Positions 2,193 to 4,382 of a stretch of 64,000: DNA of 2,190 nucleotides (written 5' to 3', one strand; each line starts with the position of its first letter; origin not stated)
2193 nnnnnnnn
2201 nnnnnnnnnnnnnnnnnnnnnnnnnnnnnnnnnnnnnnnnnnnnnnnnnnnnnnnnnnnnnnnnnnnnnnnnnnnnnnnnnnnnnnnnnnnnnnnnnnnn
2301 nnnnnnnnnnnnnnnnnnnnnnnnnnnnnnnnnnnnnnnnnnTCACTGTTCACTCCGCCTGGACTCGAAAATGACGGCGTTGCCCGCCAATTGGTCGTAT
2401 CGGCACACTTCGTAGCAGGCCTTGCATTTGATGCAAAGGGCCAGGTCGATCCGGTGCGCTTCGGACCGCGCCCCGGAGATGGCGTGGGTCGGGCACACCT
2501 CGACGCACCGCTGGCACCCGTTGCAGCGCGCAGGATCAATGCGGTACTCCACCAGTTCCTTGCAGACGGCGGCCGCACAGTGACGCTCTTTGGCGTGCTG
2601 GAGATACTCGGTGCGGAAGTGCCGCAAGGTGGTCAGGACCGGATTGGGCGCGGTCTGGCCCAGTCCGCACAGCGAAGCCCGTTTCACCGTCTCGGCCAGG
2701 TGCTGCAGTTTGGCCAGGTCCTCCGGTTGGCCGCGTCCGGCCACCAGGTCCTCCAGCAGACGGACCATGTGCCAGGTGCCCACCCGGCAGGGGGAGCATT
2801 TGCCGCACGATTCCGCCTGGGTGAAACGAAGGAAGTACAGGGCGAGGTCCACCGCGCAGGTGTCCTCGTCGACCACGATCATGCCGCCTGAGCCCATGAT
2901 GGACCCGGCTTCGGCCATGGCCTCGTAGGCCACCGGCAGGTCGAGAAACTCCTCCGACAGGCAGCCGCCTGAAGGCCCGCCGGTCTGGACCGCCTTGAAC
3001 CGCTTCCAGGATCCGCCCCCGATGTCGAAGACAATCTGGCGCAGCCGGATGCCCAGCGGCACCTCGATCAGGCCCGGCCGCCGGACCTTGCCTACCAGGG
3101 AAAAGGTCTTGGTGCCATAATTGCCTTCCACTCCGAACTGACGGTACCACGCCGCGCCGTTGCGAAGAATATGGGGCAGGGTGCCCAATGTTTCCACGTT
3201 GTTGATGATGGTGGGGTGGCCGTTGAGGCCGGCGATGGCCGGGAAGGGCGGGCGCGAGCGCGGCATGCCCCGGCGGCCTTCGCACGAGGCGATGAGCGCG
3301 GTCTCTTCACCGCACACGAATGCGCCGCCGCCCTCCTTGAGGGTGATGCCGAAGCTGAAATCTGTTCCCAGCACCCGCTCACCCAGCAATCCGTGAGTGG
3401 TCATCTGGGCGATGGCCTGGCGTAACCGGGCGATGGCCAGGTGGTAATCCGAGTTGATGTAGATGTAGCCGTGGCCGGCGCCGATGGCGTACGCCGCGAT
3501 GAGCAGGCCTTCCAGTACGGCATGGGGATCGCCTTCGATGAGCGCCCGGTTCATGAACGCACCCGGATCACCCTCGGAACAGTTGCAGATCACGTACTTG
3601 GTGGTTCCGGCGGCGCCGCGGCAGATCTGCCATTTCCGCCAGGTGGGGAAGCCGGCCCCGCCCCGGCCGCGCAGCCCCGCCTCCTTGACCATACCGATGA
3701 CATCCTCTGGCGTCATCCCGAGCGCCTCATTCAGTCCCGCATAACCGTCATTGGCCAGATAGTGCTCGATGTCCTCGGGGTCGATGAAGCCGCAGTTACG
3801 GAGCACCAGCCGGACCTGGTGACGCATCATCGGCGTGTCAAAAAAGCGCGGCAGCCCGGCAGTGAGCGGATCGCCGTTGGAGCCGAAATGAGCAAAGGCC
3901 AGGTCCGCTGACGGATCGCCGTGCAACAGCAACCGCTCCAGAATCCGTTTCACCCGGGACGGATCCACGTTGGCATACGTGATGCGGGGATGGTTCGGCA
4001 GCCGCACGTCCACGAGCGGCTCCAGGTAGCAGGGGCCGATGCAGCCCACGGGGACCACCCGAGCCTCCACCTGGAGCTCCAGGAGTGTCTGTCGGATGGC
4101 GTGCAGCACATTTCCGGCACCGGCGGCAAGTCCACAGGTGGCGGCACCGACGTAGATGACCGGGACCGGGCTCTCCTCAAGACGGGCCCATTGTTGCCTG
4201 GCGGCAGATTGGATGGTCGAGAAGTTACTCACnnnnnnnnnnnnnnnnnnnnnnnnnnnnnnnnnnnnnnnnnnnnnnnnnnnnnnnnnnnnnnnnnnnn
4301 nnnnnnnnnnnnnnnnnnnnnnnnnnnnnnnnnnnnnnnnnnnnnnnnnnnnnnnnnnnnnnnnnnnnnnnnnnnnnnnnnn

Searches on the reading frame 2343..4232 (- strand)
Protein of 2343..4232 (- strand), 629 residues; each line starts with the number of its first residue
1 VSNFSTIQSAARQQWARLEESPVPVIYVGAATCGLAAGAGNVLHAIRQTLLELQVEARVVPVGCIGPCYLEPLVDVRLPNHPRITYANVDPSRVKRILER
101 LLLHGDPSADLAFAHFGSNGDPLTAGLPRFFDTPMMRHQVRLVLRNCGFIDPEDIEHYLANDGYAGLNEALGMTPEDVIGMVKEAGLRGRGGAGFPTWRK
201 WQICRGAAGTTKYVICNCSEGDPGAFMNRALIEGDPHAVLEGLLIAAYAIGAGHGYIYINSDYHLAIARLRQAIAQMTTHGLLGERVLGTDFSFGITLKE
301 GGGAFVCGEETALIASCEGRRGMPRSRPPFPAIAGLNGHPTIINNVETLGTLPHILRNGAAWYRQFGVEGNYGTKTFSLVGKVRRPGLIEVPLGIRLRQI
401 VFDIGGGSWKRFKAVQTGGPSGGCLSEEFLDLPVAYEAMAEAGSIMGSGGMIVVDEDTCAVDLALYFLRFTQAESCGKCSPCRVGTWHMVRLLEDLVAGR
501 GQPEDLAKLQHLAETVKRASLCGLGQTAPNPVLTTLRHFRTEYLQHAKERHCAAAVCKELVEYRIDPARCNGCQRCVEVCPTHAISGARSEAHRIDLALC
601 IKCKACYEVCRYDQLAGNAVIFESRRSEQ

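Call 56: search_protein_families(library=pfam, proteins=[window:2343-4232:-], max_evalue=0.001)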
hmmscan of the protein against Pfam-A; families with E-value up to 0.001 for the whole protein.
window:2343-4232:- (629 aa): 11 families
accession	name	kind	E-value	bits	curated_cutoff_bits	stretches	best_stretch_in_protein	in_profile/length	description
PF01512.22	Complex1_51K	-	4.6e-44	150.4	31.2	1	182-352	1-148/150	Nuo51 FMN-binding domain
PF10589.14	NADH_4Fe-4S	-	5e-32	110.1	23.5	1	462-546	1-85/85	NADH-ubiquinone oxidoreductase-F iron-sulfur binding region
PF00037.32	Fer4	-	6.5e-11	42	21.1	2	564-586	2-24/24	4Fe-4S binding domain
PF13237.11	Fer4_10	-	7.4e-08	32.6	25.5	1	564-610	3-52/53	4Fe-4S dicluster domain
PF12838.12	Fer4_7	-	4.5e-07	30.7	27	1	569-612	1-50/52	4Fe-4S dicluster domain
PF12837.12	Fer4_6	-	4.8e-07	29.9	25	1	564-585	3-24/24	4Fe-4S binding domain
PF13187.11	Fer4_9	-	6.8e-07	29.7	27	1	569-613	1-50/52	4Fe-4S dicluster domain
PF12797.12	Fer4_2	-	1.8e-06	28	24.5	1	564-582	4-22/22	4Fe-4S binding domain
PF14697.11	Fer4_21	-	8.1e-06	26.3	35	1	564-611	2-52/59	4Fe-4S dicluster domain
PF13484.11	Fer4_16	-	0.00012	23.2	30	1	569-588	1-20/66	4Fe-4S double cluster binding domain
PF10531.15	SLBB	-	0.00038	20.7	27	1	378-407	3-32/55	SLBB domain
